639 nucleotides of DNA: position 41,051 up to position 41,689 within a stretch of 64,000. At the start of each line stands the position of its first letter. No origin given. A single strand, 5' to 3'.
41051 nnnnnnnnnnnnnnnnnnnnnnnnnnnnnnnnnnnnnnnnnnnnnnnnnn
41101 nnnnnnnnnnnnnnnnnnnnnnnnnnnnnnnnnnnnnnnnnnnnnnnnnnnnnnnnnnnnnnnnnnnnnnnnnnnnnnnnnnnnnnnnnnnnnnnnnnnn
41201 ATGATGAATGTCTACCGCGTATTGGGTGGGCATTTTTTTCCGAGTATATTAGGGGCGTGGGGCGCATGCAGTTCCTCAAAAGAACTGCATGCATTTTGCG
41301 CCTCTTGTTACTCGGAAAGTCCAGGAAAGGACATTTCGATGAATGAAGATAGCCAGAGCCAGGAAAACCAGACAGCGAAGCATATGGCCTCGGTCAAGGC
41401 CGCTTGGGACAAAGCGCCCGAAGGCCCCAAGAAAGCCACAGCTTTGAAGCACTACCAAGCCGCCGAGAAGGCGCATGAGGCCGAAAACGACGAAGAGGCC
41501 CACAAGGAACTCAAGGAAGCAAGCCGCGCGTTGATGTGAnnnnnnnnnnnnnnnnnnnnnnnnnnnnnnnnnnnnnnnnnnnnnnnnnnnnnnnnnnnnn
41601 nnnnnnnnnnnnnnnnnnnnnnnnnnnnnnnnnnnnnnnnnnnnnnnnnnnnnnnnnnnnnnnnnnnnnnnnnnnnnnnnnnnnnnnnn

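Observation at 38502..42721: Crp/Fnr-linked module of seven small unknown proteins between virB6 and virD4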

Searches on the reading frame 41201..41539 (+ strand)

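Call 3: search_protein_families(library=pfam, max_evalue=0.1, proteins=[window:41201-41539:+])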
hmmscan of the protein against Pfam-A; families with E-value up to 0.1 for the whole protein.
window:41201-41539:+ (112 aa): 0 families

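Call 4: search_protein_families(library=ncbifam, max_evalue=0.1, proteins=[window:41201-41539:+])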
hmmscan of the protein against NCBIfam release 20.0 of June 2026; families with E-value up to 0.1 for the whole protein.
window:41201-41539:+ (112 aa): 1 family
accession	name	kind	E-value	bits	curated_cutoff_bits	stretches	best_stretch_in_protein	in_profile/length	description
NF047933.1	antiphage_GapS4a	subfamily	0.086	12.1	270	1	27-106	39-117/302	GapS4a family protein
